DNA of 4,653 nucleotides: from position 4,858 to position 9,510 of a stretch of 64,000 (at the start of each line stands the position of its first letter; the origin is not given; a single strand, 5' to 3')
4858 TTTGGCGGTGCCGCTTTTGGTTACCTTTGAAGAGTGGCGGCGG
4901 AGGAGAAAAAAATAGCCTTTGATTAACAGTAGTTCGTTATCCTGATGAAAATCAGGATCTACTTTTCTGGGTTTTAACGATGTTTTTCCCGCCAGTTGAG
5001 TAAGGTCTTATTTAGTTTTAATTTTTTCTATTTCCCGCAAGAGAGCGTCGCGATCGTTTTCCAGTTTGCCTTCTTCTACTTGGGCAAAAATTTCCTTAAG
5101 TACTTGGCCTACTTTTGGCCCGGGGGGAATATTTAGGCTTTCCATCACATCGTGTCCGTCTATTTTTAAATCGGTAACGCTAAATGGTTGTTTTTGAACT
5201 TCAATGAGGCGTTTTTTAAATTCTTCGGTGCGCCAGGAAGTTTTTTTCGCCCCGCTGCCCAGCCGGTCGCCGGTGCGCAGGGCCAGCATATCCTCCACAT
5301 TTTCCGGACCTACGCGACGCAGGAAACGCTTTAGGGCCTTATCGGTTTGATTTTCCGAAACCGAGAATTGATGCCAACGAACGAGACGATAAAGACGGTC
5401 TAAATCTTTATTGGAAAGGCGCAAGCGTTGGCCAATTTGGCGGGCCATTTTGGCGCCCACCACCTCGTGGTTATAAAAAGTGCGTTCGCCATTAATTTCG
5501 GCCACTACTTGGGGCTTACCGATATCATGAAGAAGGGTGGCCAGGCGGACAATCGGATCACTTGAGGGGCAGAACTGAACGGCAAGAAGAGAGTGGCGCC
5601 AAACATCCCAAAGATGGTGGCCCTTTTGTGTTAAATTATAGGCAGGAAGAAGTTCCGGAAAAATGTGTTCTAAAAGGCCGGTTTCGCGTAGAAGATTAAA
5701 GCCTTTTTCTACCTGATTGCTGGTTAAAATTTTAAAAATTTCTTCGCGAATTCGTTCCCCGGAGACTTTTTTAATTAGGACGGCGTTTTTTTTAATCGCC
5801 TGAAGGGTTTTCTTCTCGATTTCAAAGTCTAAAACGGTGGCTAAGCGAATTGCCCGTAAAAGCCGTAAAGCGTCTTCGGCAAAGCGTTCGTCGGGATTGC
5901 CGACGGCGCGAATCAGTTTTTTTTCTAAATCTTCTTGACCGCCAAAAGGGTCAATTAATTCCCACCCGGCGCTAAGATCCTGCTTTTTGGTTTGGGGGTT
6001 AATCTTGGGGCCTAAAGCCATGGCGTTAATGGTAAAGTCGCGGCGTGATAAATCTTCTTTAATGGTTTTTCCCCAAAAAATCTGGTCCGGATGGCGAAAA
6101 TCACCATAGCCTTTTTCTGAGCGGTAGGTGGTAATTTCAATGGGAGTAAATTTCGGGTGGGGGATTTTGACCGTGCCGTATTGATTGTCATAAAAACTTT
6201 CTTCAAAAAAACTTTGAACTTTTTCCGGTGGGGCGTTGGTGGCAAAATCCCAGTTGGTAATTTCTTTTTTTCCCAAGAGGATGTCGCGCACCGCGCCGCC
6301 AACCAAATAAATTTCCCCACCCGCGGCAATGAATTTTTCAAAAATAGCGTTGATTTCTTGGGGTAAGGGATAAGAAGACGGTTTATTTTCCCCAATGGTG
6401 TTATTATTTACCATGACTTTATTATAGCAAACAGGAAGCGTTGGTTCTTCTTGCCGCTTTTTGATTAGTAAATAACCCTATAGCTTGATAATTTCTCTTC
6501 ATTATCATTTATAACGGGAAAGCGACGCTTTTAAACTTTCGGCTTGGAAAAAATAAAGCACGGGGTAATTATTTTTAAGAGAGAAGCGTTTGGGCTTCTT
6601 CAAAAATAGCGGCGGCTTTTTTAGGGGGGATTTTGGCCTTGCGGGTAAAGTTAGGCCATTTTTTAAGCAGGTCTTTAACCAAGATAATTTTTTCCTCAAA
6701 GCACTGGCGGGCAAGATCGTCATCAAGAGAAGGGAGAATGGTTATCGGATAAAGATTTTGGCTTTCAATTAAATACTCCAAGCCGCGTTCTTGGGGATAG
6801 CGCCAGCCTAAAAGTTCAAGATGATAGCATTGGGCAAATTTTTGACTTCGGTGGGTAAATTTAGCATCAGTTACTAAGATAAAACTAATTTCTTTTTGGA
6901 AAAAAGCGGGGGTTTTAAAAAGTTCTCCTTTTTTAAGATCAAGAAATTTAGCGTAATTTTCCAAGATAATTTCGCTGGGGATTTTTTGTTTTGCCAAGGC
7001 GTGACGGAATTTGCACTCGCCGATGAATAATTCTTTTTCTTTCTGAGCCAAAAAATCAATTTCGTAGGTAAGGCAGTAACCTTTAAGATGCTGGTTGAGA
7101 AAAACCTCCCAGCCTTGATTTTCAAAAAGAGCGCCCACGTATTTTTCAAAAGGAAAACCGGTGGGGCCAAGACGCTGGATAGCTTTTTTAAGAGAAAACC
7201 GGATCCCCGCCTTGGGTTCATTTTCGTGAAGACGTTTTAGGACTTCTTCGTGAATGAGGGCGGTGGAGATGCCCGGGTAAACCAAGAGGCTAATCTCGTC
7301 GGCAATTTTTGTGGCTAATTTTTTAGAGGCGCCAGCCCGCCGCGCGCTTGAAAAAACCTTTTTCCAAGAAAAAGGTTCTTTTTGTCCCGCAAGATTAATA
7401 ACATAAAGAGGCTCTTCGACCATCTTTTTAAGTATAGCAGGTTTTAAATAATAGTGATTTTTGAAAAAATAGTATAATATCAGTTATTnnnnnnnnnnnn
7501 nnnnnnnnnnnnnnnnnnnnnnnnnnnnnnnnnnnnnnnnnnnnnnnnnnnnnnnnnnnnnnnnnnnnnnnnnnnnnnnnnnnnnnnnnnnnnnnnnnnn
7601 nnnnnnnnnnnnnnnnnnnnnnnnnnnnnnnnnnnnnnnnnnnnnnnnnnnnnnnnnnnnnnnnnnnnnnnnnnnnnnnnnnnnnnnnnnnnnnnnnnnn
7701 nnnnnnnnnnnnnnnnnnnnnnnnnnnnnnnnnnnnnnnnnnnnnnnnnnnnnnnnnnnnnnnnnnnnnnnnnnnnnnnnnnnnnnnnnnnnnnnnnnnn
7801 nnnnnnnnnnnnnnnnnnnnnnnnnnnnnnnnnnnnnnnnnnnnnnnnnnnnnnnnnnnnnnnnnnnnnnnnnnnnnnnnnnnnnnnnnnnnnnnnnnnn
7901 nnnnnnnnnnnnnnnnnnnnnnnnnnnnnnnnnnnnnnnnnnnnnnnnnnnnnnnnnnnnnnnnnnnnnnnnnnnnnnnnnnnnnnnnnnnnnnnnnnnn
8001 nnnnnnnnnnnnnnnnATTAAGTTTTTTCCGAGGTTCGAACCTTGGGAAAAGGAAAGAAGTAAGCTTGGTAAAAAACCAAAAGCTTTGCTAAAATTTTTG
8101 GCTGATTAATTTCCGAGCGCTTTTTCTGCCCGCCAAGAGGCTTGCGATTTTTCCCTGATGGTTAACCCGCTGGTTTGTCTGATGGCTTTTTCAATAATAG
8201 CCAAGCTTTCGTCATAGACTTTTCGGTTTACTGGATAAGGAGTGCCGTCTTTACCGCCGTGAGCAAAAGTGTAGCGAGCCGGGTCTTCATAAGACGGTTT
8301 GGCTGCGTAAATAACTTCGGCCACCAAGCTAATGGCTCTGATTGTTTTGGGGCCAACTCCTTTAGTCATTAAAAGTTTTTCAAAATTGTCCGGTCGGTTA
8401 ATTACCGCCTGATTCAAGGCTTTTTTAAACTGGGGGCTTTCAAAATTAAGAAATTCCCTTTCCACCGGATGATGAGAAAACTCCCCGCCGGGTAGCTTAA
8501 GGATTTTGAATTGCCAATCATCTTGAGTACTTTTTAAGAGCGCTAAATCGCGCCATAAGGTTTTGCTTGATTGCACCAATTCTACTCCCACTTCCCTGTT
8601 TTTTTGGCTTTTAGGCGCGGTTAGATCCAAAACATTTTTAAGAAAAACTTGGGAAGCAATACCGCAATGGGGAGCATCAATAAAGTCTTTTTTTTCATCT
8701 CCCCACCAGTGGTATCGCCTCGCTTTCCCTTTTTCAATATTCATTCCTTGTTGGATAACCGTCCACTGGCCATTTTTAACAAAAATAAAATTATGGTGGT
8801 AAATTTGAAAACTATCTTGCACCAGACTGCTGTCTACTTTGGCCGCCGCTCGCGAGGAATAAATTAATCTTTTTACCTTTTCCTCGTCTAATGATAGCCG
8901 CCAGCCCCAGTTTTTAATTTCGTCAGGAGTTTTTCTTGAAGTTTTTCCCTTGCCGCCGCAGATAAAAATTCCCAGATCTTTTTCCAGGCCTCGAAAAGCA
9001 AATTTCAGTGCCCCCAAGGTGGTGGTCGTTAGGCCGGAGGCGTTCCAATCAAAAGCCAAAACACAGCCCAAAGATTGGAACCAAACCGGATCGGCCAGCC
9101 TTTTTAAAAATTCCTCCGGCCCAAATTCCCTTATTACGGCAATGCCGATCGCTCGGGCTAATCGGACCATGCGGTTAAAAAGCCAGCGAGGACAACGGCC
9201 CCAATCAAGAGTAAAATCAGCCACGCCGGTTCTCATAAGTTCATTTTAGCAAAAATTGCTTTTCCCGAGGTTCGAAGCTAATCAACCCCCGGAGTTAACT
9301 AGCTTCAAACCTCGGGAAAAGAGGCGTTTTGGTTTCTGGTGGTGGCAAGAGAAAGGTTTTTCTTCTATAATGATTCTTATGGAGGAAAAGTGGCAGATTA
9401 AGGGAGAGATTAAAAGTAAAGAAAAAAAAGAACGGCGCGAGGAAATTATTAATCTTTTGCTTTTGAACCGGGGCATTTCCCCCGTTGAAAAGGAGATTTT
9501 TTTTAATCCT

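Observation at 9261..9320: A 60-bp hairpin element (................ arms, CCGGGGG loop) present in both orientations at several loci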

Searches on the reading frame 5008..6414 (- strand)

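Call 31: search_protein_families(library=pfam, proteins=[window:5008-6414:-])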
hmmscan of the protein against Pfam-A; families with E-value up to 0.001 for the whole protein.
window:5008-6414:- (468 aa): 4 families
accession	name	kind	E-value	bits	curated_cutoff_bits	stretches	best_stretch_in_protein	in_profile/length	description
PF01743.26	PolyA_pol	-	6.4e-31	107.8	23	1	35-169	1-126/126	Poly A polymerase head domain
PF12627.12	PolyA_pol_RNAbd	-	1.2e-24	86.2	22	1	196-256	1-61/64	Probable RNA and SrmB- binding site of polymerase A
PF13735.12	tRNA_NucTran2_2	-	2e-11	44.5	27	1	324-460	24-147/149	tRNA nucleotidyltransferase domain 2 putative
PF01966.28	HD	-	3.1e-10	40.8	22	1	287-354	25-91/116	HD domain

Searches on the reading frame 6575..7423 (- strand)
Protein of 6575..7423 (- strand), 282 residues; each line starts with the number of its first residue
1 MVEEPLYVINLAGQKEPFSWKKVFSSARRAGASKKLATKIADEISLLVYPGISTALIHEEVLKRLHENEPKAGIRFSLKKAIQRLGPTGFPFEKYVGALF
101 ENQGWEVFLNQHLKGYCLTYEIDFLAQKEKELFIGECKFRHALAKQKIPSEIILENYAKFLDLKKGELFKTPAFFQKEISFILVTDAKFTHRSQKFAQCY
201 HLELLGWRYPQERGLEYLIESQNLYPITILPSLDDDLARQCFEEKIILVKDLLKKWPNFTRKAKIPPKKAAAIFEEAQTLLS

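Call 31: search_protein_families(library=pfam, proteins=[window:6575-7423:-])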
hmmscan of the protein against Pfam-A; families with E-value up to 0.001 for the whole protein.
window:6575-7423:- (282 aa): 1 family
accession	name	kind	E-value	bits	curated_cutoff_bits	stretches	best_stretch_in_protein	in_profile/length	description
PF22357.2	AF1548-like_C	-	3.8e-05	24.1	23.9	1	225-281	1-56/56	AF1548-like, C-terminal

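Call 70: search_protein_families(library=padloc, proteins=[window:6575-7423:-], max_evalue=0.01)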
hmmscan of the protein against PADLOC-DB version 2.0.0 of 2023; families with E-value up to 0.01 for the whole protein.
window:6575-7423:- (282 aa): 1 family
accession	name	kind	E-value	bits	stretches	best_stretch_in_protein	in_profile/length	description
PDLC01891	CARF4--CARF_PDDEXK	-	0.0094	13.6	0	88-144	205-262/319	-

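Call 71: search_protein_families(library=ncbifam, proteins=[window:6575-7423:-], max_evalue=0.01)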
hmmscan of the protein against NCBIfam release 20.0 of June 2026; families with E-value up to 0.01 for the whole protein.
window:6575-7423:- (282 aa): 1 family
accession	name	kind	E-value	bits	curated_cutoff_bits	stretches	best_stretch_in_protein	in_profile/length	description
NF011281.0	PRK14689.1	equivalog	0.0083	16.1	122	0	87-145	9-64/128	hypothetical protein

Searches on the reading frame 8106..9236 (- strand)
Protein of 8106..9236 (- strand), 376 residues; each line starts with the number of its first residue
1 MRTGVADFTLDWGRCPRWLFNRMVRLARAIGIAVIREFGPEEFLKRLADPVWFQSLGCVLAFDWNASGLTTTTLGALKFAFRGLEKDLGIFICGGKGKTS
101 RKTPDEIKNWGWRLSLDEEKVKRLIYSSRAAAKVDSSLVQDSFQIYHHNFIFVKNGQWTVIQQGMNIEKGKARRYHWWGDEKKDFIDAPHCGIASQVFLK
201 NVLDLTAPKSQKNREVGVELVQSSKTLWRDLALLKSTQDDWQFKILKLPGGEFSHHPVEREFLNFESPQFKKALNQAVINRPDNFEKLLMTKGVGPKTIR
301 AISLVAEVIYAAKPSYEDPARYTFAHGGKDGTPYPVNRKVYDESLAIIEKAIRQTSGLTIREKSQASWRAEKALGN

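Call 13: search_protein_families(library=pfam, proteins=[window:8106-9236:-])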
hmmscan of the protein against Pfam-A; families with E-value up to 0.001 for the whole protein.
window:8106-9236:- (376 aa): 1 family
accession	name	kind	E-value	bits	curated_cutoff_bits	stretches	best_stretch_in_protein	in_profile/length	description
PF05559.16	DUF763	-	1.4e-120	402.8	35.5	1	4-336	1-319/319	Protein of unknown function (DUF763)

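Call 35: find_encoding_contigs(protein=window:8106-9236:-, flank=10000, max_places=6)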
Protein window:8106-9236:- (376 aa): 11 contigs read that carry it; 6 places shown.
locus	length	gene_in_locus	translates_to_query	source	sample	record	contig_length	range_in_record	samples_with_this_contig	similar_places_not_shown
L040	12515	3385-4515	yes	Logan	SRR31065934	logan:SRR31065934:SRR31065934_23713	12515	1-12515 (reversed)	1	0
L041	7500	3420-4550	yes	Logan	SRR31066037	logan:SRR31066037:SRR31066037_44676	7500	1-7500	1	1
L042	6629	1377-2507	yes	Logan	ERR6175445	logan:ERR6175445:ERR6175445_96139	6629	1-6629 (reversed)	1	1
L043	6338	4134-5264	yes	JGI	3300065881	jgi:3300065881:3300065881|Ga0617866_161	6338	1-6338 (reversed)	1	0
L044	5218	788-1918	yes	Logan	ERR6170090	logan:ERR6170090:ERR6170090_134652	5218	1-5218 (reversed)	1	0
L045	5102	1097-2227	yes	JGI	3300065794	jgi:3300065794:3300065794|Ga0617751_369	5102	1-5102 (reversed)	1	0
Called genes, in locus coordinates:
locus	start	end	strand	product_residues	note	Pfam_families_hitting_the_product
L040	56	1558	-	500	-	PF13328:HD_4, PF01966:HD, PF04607:RelA_SpoT, PF02824:TGS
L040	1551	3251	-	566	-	PF01368:DHH, PF02272:DHHA1, PF17768:RecJ_OB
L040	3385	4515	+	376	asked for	PF05559:DUF763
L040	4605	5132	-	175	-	-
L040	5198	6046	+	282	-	-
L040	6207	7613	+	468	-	PF01743:PolyA_pol, PF12627:PolyA_pol_RNAbd, PF01966:HD, PF13735:tRNA_NucTran2_2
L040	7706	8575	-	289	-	PF07549:Sec_GG (weak), PF02355:SecD_SecF_C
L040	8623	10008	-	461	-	PF21760:SecD_1st, PF22599:SecDF_P1_head, PF00873:ACR_tran (weak), PF02355:SecD_SecF_C, PF03176:MMPL (weak)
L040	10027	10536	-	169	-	-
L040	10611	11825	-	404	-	PF11258:DUF3048, PF17479:DUF3048_C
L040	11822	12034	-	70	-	PF14584:DUF4446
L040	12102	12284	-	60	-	-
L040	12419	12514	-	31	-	?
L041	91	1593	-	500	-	PF13328:HD_4, PF01966:HD, PF04607:RelA_SpoT, PF02824:TGS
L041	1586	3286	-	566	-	PF01368:DHH, PF02272:DHHA1, PF17768:RecJ_OB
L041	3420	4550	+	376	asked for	PF05559:DUF763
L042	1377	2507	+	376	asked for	PF05559:DUF763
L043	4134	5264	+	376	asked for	PF05559:DUF763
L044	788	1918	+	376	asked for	PF05559:DUF763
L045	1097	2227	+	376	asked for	PF05559:DUF763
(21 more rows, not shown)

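Call 70: search_protein_families(library=padloc, proteins=[window:8106-9236:-], max_evalue=0.01)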
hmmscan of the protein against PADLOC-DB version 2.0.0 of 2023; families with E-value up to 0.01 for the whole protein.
window:8106-9236:- (376 aa): 0 families

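Call 71: search_protein_families(library=ncbifam, proteins=[window:8106-9236:-], max_evalue=0.01)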
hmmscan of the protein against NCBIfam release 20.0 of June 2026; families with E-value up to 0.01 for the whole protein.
window:8106-9236:- (376 aa): 0 families

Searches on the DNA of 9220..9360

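Call 63: search_rna_families(source=window, start=9220, end=9360, threshold=evalue, max_evalue=1)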
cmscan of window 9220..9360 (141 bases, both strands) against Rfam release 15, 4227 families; matches with E-value up to 1: 17.
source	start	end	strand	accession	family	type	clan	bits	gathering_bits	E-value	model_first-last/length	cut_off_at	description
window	9255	9325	-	RF03677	mir-1304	Gene; miRNA;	-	29.6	90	0.0002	1-87/87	no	mir-1304 microRNA precursor family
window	9260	9320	-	RF03571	mir-734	Gene; miRNA;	-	27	100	0.0012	1-93/93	no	mir-734 microRNA precursor family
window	9248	9333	-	RF00810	mir-85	Gene; miRNA;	-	25.7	68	0.0027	1-82/82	no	mir-85 microRNA precursor family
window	9260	9320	-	RF03322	mir-1641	Gene; miRNA;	-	25.6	104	0.0012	9-77/85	no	mir-1641 microRNA precursor family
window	9266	9315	-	RF01011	mir-605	Gene; miRNA;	-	24.4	98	0.0056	1-82/82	no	mir-605 microRNA precursor family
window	9259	9321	-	RF03609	mir-5470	Gene; miRNA;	-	24.1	98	0.0041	1-81/81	no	mir-5470 microRNA precursor family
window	9252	9331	+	RF03322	mir-1641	Gene; miRNA;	-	22.9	104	0.0074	1-85/85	no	mir-1641 microRNA precursor family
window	9257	9323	+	RF04062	MIR949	Gene; miRNA;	-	22.1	100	0.029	1-106/106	no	MIR949 microRNA precursor family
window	9264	9316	-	RF00931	mir-879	Gene; miRNA;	-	21.1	90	0.022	1-74/74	no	mir-879 microRNA precursor family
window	9263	9317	+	RF00931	mir-879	Gene; miRNA;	-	20.7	90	0.029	1-74/74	no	mir-879 microRNA precursor family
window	9220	9321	-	RF00544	snopsi28S-3327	Gene; snRNA; snoRNA; HACA-box;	CL00021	19.5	70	0.11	1-106/143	3'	Small nucleolar RNA psi28S-3327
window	9259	9325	-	RF00747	mir-283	Gene; miRNA;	CL00094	18.1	50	0.32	1-98/98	no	mir-283 microRNA precursor family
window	9268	9310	-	RF03697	mir-722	Gene; miRNA;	-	17.9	81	0.37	1-67/67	no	mir-722 microRNA precursor family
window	9257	9307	-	RF02351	psRNA14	Gene; sRNA;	-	17.8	60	0.73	1-84/84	no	Proteobacteria sRNA psRNA14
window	9264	9315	+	RF01011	mir-605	Gene; miRNA;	-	16.2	98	0.77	1-82/82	no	mir-605 microRNA precursor family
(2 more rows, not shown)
